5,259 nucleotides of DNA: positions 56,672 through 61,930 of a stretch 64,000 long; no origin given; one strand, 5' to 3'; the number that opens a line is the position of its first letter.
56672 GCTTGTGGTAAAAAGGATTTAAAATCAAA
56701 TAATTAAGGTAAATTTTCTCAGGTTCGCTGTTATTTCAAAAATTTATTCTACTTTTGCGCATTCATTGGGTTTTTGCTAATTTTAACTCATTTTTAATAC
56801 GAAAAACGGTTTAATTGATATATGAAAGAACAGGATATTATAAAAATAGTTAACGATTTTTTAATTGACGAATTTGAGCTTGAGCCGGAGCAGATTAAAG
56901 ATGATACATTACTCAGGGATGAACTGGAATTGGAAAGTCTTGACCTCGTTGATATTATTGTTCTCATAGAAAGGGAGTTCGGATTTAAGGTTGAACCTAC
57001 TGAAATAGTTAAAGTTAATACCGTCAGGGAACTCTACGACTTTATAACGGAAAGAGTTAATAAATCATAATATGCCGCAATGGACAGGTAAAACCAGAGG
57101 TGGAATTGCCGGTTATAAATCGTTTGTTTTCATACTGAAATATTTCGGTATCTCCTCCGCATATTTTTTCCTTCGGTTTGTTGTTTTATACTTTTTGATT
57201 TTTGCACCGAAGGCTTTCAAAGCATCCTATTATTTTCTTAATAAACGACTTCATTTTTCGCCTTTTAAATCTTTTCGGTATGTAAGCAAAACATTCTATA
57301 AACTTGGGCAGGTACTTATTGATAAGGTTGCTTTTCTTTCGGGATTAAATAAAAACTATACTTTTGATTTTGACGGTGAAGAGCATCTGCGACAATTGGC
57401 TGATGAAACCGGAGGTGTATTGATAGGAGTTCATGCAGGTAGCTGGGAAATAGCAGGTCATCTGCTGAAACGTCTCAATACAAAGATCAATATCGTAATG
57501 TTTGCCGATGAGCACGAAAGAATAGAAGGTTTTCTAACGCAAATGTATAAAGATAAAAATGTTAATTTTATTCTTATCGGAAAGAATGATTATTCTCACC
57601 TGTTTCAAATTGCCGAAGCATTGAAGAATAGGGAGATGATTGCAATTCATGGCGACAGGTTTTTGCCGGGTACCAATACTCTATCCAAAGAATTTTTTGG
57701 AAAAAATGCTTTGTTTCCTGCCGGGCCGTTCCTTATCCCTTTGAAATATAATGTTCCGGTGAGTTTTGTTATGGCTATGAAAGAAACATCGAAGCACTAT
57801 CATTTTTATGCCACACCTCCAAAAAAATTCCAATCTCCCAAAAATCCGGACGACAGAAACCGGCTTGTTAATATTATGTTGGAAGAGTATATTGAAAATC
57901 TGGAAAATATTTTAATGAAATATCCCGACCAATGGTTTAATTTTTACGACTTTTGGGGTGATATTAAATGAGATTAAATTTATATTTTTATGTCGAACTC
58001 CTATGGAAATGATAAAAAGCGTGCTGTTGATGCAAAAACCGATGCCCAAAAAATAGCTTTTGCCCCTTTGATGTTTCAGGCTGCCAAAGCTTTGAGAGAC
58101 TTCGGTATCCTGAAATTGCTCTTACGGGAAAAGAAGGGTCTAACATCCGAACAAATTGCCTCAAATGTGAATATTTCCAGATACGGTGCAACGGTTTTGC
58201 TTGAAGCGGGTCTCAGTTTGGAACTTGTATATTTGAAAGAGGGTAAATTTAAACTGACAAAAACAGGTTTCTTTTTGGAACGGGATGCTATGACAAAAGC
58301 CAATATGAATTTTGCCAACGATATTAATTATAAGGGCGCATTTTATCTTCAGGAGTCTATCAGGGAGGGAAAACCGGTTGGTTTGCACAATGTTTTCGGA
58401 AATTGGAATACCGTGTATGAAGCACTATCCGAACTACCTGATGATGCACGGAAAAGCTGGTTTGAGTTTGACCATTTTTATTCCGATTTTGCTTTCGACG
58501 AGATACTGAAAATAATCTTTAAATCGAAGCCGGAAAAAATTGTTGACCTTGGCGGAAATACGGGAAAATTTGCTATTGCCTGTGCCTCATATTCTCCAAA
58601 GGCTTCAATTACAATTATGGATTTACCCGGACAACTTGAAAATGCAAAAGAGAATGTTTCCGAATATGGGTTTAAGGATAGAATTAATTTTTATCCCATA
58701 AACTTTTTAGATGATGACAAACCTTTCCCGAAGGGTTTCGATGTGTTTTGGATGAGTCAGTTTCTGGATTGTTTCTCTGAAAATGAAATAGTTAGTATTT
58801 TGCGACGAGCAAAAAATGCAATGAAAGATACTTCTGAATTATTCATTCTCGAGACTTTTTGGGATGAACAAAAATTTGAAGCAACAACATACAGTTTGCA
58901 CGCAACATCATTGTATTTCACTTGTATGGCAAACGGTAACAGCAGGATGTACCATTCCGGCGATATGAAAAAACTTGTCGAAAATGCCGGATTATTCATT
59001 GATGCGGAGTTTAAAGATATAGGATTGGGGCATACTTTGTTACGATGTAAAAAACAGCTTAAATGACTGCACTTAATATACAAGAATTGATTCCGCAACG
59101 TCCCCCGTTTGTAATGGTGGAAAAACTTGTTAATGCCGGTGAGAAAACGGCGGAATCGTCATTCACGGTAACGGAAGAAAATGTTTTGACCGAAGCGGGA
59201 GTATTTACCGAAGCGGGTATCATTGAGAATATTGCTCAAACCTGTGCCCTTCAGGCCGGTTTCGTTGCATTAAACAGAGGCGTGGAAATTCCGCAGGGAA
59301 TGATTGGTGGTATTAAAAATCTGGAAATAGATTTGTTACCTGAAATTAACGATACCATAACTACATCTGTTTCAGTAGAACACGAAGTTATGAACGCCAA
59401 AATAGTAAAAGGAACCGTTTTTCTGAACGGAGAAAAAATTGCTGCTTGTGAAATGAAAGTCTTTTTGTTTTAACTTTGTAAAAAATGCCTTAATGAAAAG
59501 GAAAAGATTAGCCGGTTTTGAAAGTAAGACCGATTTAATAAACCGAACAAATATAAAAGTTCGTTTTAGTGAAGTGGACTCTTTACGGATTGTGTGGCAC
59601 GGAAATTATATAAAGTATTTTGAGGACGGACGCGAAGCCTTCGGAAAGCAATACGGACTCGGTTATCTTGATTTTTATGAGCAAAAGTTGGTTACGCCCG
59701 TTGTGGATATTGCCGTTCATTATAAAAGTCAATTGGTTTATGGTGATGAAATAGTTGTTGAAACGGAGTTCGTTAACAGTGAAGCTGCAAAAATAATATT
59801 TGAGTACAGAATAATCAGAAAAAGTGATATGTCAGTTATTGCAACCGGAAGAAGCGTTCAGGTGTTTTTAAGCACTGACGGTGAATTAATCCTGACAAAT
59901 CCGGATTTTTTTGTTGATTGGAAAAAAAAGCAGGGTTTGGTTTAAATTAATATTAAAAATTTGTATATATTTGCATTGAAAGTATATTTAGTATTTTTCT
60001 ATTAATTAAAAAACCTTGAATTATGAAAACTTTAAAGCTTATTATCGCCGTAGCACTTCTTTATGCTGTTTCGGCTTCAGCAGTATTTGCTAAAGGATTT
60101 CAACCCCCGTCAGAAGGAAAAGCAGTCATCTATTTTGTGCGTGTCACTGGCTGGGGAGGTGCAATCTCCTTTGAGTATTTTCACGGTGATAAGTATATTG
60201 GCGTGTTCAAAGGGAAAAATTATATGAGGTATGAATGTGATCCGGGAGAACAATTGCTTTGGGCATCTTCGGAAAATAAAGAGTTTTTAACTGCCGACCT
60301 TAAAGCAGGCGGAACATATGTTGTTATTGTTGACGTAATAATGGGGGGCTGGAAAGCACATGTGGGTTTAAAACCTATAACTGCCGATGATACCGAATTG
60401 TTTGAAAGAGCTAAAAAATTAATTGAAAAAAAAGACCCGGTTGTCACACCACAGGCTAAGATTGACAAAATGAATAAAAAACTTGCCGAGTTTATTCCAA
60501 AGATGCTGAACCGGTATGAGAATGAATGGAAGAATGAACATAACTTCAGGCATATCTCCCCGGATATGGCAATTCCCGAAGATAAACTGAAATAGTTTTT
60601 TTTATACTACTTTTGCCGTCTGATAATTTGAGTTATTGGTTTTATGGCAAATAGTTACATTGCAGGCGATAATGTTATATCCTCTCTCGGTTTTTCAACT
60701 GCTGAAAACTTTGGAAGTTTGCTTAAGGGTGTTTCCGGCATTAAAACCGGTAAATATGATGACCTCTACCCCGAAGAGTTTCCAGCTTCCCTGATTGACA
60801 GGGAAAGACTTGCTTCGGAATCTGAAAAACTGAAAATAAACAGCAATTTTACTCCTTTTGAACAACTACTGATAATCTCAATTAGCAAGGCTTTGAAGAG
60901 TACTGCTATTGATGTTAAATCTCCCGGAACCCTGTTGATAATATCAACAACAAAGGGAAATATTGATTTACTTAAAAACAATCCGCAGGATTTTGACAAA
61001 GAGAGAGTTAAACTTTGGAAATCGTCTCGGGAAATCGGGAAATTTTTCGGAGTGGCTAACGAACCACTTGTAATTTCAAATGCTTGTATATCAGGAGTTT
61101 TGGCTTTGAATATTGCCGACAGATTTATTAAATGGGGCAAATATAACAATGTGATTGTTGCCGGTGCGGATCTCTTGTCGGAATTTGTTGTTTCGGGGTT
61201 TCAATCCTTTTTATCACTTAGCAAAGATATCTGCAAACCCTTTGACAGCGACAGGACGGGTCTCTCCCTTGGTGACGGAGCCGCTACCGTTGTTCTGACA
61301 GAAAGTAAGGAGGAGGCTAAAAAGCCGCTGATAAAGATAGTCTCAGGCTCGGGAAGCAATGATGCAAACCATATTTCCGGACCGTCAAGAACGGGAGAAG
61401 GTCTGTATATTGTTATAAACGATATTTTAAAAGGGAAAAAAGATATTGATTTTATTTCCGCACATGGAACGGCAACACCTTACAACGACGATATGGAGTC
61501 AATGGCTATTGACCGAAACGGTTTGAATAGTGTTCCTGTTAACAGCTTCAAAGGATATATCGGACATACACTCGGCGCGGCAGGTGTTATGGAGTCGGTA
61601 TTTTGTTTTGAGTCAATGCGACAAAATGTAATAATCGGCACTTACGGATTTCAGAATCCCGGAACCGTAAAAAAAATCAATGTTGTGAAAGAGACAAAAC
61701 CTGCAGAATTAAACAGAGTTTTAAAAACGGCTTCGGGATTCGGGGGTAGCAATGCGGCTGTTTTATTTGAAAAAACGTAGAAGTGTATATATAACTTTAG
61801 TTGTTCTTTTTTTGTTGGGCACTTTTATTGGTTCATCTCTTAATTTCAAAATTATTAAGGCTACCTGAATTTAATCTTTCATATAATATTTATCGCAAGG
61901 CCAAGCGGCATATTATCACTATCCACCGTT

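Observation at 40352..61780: Aryl-polyene / flexirubin-type biosynthetic cluster without dialkylresorcinol (DarA/DarB) genes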

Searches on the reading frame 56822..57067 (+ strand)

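Call 4: search_protein_families(library=pfam, proteins=[window:56822-57067:+], max_evalue=0.01)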
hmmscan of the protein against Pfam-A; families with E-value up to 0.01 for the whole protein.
window:56822-57067:+ (82 aa): 1 family
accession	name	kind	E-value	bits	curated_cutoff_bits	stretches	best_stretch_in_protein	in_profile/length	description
PF00550.31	PP-binding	-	2.3e-11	44.2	20.8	1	15-75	8-67/67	Phosphopantetheine attachment site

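Call 7: search_protein_families(library=ncbifam, proteins=[window:56822-57067:+], max_evalue=0.001)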
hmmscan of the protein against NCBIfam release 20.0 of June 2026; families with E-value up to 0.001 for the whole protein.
window:56822-57067:+ (82 aa): 15 families
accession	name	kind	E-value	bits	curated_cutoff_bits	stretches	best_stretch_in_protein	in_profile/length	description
NF003757.0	PRK05350.1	equivalog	3.3e-15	56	65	1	1-80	2-81/83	acyl carrier protein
NF002150.0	PRK00982.1-4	subfamily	7.8e-13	48.5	66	1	1-78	1-78/80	acyl carrier protein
NF002148.0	PRK00982.1-2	subfamily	3.5e-12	46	71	1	4-78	3-77/79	acyl carrier protein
TIGR00517.1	acyl_carrier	equivalog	8.1e-10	38.5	70.45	1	4-78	2-76/77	acyl carrier protein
NF002147.0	PRK00982.1-1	equivalog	1.7e-07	31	84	1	2-77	4-79/83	acyl carrier protein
NF002151.0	PRK00982.1-5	equivalog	1.9e-07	31.1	92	1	5-78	3-76/78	acyl carrier protein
NF002149.0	PRK00982.1-3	equivalog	3.1e-07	30.2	106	1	6-78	4-76/78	acyl carrier protein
NF058660.1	cispen_ACP_AmcB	equivalog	1e-05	25.6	80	1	8-77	4-77/80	cispentacin biosynthesis acyl carrier protein AmcB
NF009104.0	PRK12449.1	equivalog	1.1e-05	25.3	70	1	1-79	1-79/80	acyl carrier protein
NF005079.0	PRK06508.1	equivalog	1.2e-05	25.7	83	1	10-58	8-56/93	acyl carrier protein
NF040636.1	AcpM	exception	1.8e-05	24.6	146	1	3-76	3-76/93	meromycolate extension acyl carrier protein AcpM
NF006031.0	PRK08172.1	equivalog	1.9e-05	25.2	76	1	5-75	4-74/82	acyl carrier protein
NF006617.0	PRK09184.1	subfamily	6.5e-05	22.9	70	1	7-58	15-70/96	phosphopantetheine-binding protein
NF005798.0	PRK07639.1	equivalog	0.0003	21.2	100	1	1-78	1-81/91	petrobactin biosynthesis protein AsbD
NF004533.0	PRK05883.1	equivalog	0.00061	19.6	72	1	6-80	24-98/100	acyl carrier protein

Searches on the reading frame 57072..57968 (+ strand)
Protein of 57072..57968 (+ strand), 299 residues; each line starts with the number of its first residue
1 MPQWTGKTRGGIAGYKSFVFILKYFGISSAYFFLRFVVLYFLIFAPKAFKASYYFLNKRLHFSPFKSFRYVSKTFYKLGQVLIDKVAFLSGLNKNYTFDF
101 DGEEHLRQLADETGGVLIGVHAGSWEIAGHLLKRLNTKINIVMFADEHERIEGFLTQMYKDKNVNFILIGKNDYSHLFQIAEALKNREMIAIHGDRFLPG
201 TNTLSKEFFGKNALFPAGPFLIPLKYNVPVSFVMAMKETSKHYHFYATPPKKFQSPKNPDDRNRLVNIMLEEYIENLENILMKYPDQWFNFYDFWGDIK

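Call 4: search_protein_families(library=pfam, proteins=[window:57072-57968:+], max_evalue=0.01)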
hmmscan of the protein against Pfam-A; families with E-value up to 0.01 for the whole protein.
window:57072-57968:+ (299 aa): 1 family
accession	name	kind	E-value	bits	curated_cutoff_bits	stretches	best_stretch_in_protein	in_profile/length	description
PF03279.18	Lip_A_acyltrans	-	3.3e-17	63.1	22.3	1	74-292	79-290/295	Bacterial lipid A biosynthesis acyltransferase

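Call 7: search_protein_families(library=ncbifam, proteins=[window:57072-57968:+], max_evalue=0.001)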
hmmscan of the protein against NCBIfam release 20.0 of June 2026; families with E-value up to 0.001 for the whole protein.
window:57072-57968:+ (299 aa): 5 families
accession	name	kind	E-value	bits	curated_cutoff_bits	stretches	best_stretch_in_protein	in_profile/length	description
NF006270.0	PRK08419.1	equivalog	9.4e-11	41.5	248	1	72-292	69-285/298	lipid A biosynthesis lauroyl acyltransferase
NF005919.0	PRK07920.1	equivalog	4.7e-08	32.4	209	1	95-295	100-293/311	phosphatidylinositol mannoside acyltransferase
TIGR02207.1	lipid_A_htrB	subfamily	8.6e-08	31.9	297.8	1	71-277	75-280/303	LpxL/LpxP family Kdo(2)-lipid IV(A) lauroyl/palmitoleoyl acyltransferase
NF006487.0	PRK08905.1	equivalog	5.6e-05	22.3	281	1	96-275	84-260/290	lysophospholipid acyltransferase family protein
NF005340.0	PRK06860.1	subfamily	0.00075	18.7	398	1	95-280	107-289/309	lipid A biosynthesis lauroyl acyltransferase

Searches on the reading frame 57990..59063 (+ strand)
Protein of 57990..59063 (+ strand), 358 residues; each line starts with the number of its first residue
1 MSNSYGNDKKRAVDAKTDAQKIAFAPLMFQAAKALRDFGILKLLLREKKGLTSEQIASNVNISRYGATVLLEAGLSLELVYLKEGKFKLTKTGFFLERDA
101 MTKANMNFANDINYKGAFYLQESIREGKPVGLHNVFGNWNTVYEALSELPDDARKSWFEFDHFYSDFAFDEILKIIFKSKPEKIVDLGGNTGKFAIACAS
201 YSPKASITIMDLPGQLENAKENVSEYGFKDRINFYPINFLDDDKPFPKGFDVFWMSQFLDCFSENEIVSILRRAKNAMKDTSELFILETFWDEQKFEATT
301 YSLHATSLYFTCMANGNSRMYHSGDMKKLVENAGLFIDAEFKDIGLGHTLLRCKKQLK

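Call 4: search_protein_families(library=pfam, proteins=[window:57990-59063:+], max_evalue=0.01)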
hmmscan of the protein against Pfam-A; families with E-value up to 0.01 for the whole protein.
window:57990-59063:+ (358 aa): 9 families
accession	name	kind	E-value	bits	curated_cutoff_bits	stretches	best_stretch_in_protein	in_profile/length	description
PF21212.3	Dimerisation2-like_dom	-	7.8e-20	71.5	27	1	19-87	4-72/72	Dimerisation2-like domain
PF00891.24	Methyltransf_2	-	9e-17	61.6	22.3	1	119-334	3-208/210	O-methyltransferase domain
PF08242.18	Methyltransf_12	-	1.4e-07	32.5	30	1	185-280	1-94/98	Methyltransferase domain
PF13649.12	Methyltransf_25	-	6e-07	30.5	27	1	184-279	1-94/97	Methyltransferase domain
PF08100.18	Dimerisation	-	3.1e-05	24.1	25.6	1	16-91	6-85/93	O-methyltransferase dimerisation domain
PF13489.12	Methyltransf_23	-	3.2e-05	24.2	27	1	160-335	1-159/164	Methyltransferase domain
PF10294.15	Methyltransf_16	-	0.00014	22.1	21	1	178-255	44-126/174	Lysine methyltransferase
PF05175.20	MTS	-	0.00072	19.7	23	1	172-244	23-95/170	Methyltransferase small domain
PF01209.24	Ubie_methyltran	-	0.0016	18.3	20.1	1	172-306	39-171/233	ubiE/COQ5 methyltransferase family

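Call 7: search_protein_families(library=ncbifam, proteins=[window:57990-59063:+], max_evalue=0.001)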
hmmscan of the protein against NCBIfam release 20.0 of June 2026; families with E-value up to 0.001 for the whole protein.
window:57990-59063:+ (358 aa): 7 families
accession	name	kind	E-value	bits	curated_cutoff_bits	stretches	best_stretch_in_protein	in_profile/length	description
NF053543.1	FlxJ_fam_MTase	equivalog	1.6e-154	514.1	560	1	4-355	2-352/352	FlxJ family methyltransferase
TIGR02716.1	C20_methyl_CrtF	equivalog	1.5e-12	47.2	276.1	1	29-301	4-267/306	bacteriochlorophyllide d C-20 methyltransferase BchU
NF043040.1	corrin_prot_MT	hypoth_equivalog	2.9e-08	33.4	180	1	179-340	40-201/216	corrinoid protein-associated methyltransferase CpaM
TIGR00536.1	hemK_fam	subfamily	1.1e-07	31.3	115.5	1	176-241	109-176/286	HemK family protein methyltransferase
TIGR03533.1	L3_gln_methyl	equivalog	1.2e-06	28.1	229.7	1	174-235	115-177/284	50S ribosomal protein L3 N(5)-glutamine methyltransferase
TIGR03534.1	RF_mod_PrmC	equivalog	0.00012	21.7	199.1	1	172-242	80-150/253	peptide chain release factor N(5)-glutamine methyltransferase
TIGR01934.1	MenG_MenH_UbiE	subfamily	0.00037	19.9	158.35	1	172-305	31-160/223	ubiquinone/menaquinone biosynthesis methyltransferase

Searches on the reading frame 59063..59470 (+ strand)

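Call 4: search_protein_families(library=pfam, proteins=[window:59063-59470:+], max_evalue=0.01)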
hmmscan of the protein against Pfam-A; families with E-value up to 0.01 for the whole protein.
window:59063-59470:+ (136 aa): 0 families

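Call 7: search_protein_families(library=ncbifam, proteins=[window:59063-59470:+], max_evalue=0.001)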
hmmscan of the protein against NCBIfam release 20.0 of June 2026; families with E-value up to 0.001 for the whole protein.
window:59063-59470:+ (136 aa): 2 families
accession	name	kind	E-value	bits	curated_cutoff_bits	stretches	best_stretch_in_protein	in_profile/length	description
NF000582.1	PRK00006.1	equivalog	3.2e-06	27.1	113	1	5-133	4-135/137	3-hydroxyacyl-ACP dehydratase FabZ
TIGR01750.1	fabZ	equivalog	8.6e-05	22.4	155.15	1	4-133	4-139/141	3-hydroxyacyl-ACP dehydratase FabZ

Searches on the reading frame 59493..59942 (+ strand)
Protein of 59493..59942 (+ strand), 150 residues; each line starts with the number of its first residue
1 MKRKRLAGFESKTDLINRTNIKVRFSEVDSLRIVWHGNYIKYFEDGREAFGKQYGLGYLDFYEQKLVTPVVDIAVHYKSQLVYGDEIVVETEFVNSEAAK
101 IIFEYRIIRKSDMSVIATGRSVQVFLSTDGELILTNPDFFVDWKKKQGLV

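Call 4: search_protein_families(library=pfam, proteins=[window:59493-59942:+], max_evalue=0.01)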
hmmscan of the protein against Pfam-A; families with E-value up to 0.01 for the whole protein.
window:59493-59942:+ (150 aa): 2 families
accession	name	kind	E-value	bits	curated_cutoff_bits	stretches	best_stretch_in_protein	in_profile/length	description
PF13279.12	4HBT_2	-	5.7e-16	59.5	25.5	1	23-143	1-121/122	Thioesterase-like superfamily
PF03061.28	4HBT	-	1.9e-08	34.9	20.6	1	33-115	3-78/79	Thioesterase superfamily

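Call 7: search_protein_families(library=ncbifam, proteins=[window:59493-59942:+], max_evalue=0.001)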
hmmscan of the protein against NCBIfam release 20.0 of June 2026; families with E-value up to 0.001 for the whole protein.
window:59493-59942:+ (150 aa): 4 families
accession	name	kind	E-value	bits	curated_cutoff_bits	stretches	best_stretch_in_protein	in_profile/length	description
TIGR00051.1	TIGR00051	subfamily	2.3e-19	69.9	68.7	1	21-126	2-106/117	YbgC/FadM family acyl-CoA thioesterase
NF047424.1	MenI_Staph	exception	2.5e-18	66.4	225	1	18-144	5-130/148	1,4-dihydroxy-2-naphthoyl-CoA hydrolase MenI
TIGR02799.1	thio_ybgC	equivalog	7.6e-11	42.4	141.35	1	19-118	3-103/126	tol-pal system-associated acyl-CoA thioesterase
NF008065.0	PRK10800.1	equivalog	7.1e-08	32.7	185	1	17-113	6-102/134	tol-pal system-associated acyl-CoA thioesterase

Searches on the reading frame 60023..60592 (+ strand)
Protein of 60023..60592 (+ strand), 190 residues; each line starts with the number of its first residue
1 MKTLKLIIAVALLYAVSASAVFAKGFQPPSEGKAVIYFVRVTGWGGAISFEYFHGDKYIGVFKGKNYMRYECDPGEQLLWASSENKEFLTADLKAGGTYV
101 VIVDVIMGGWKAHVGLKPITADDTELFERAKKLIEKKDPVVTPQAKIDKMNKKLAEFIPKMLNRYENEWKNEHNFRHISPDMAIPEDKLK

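Call 4: search_protein_families(library=pfam, proteins=[window:60023-60592:+], max_evalue=0.01)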
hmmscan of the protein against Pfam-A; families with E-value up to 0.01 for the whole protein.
window:60023-60592:+ (190 aa): 1 family
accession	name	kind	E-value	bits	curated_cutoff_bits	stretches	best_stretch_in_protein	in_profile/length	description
PF11008.14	DUF2846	-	0.004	17.6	34.3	1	31-108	2-83/92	Protein of unknown function (DUF2846)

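Call 7: search_protein_families(library=ncbifam, proteins=[window:60023-60592:+], max_evalue=0.001)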
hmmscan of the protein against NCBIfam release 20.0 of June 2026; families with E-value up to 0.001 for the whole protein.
window:60023-60592:+ (190 aa): 0 families

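Call 34: search_protein_families(library=pfam, proteins=[window:60023-60592:+], max_evalue=1)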
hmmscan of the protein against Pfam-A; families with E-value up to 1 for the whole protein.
window:60023-60592:+ (190 aa): 2 families
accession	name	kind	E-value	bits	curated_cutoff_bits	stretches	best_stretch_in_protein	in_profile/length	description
PF11008.14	DUF2846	-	0.004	17.6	34.3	1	31-108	2-83/92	Protein of unknown function (DUF2846)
PF09600.15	Cyd_oper_YbgE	-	0.025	15.4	25.2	1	3-29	29-55/79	Cyd operon protein YbgE (Cyd_oper_YbgE)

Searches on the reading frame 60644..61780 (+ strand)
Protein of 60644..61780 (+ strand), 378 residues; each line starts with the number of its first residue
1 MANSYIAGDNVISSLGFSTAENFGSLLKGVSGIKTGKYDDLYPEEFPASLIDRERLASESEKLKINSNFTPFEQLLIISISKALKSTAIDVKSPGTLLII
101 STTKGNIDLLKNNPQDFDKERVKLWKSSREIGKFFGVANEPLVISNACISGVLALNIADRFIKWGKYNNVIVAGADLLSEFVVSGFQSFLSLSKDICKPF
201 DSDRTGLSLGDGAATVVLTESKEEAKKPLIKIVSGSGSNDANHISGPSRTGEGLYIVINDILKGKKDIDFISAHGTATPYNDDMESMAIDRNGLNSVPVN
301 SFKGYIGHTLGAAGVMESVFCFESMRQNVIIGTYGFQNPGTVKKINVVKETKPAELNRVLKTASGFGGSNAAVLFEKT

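Call 4: search_protein_families(library=pfam, proteins=[window:60644-61777:+], max_evalue=0.01)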
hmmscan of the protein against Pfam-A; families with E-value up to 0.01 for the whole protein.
window:60644-61777:+ (378 aa): 3 families
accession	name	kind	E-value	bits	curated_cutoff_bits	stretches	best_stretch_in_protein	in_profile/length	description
PF02801.28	Ketoacyl-synt_C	-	1e-17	64.7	20.8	1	233-336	4-118/119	Beta-ketoacyl synthase, C-terminal domain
PF08545.16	ACP_syn_III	-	7.9e-11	42.1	24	1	144-232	3-74/80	3-Oxoacyl-[acyl-carrier-protein (ACP)] synthase III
PF00109.32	ketoacyl-synt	-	2.2e-10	41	20.8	1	69-222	86-250/252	Beta-ketoacyl synthase, N-terminal domain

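Call 7: search_protein_families(library=ncbifam, proteins=[window:60644-61777:+], max_evalue=0.001)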
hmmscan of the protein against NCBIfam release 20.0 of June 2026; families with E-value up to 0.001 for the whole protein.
window:60644-61777:+ (378 aa): 22 families
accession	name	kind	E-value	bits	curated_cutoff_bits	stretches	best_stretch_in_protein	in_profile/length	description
NF006618.0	PRK09185.1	subfamily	2.7e-59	201.2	407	1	112-377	125-392/394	beta-ketoacyl-ACP synthase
TIGR03150.1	fabF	equivalog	1.2e-48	165.8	493.75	1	135-375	148-406/407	beta-ketoacyl-ACP synthase II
NF004618.0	PRK05952.1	equivalog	1.1e-47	162.8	455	1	5-377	5-382/384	beta-ketoacyl-ACP synthase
NF005589.0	PRK07314.1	subfamily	7.6e-47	160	387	1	139-377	155-411/413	beta-ketoacyl-ACP synthase II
NF058662.1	cispenta_AmcF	equivalog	7.7e-43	146.9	325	1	6-376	4-368/369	cispentacin biosynthesis acyltransferase subunit AmcF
NF005076.0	PRK06501.1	equivalog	3.3e-39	135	629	1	120-375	147-420/425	beta-ketoacyl-ACP synthase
NF006274.0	PRK08439.1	equivalog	1.8e-38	132.4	621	1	141-377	155-405/406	beta-ketoacyl-ACP synthase II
NF004970.0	PRK06333.1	subfamily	1.5e-36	126.2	525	1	143-377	168-421/424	beta-ketoacyl-ACP synthase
NF006587.0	PRK09116.1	equivalog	2.6e-34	118.7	470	1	129-377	145-406/408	beta-ketoacyl-ACP synthase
NF005490.0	PRK07103.1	equivalog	4.5e-33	114.9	445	1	133-377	154-412/414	polyketide beta-ketoacyl:acyl carrier protein synthase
NF005916.1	PRK07910.1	equivalog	9.7e-28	97.2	560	1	146-377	169-417/418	KasA/KasB family beta-ketoacyl-ACP synthase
NF006434.0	PRK08722.1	equivalog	3.3e-27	95.4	759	1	136-377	152-413/414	beta-ketoacyl-ACP synthase II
NF005935.0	PRK07967.1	equivalog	6e-26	91.2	630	1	141-377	155-403/406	beta-ketoacyl-ACP synthase I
NF053555.1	prodigi_MBC_PigJ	equivalog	1.1e-16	60.3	900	1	131-317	496-688/759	prodigiosin MBC biosynthesis protein PigJ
NF045894.1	PKS_plus_SDR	equivalog_domain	1.3e-13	49.5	1740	1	140-376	165-425/1515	type I polyketide synthase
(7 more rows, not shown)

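Call 8: find_encoding_contigs(protein=window:60644-61780:+, flank=10000, max_places=6)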
Protein window:60644-61780:+ (378 aa): 2 contigs read that carry it; 2 places shown.
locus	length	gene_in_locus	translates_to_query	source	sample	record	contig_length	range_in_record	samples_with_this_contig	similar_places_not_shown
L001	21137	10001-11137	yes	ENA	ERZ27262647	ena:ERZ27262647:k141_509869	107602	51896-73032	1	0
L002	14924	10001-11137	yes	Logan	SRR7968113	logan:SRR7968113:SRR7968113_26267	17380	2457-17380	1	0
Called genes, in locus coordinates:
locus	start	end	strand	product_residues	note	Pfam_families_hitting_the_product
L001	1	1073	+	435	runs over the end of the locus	PF00501:AMP-binding, PF14535:AMP-binding_C_2 (weak)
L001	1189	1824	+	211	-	-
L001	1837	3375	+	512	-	PF00221:Lyase_aromatic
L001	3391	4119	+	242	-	PF00106:adh_short, PF01370:Epimerase (weak), PF08659:KR, PF13561:adh_short_C2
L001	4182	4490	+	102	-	PF01909:NTP_transf_2, PF18765:Polbeta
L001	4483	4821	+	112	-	PF01934:HepT-like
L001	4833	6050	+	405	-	PF00109:ketoacyl-synt, PF02801:Ketoacyl-synt_C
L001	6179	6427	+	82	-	PF00550:PP-binding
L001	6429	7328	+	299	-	PF03279:Lip_A_acyltrans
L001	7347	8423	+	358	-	PF21212:Dimerisation2-like_dom, PF00891:Methyltransf_2, PF13489:Methyltransf_23 (weak), PF08242:Methyltransf_12, PF13649:Methyltransf_25 (weak)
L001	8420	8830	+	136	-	PF22817:ApeP-like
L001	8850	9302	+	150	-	PF13279:4HBT_2, PF03061:4HBT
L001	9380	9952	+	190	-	-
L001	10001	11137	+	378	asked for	PF00109:ketoacyl-synt, PF08545:ACP_syn_III, PF02801:Ketoacyl-synt_C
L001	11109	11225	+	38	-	-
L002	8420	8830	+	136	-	PF22817:ApeP-like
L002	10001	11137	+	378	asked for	PF00109:ketoacyl-synt, PF08545:ACP_syn_III, PF02801:Ketoacyl-synt_C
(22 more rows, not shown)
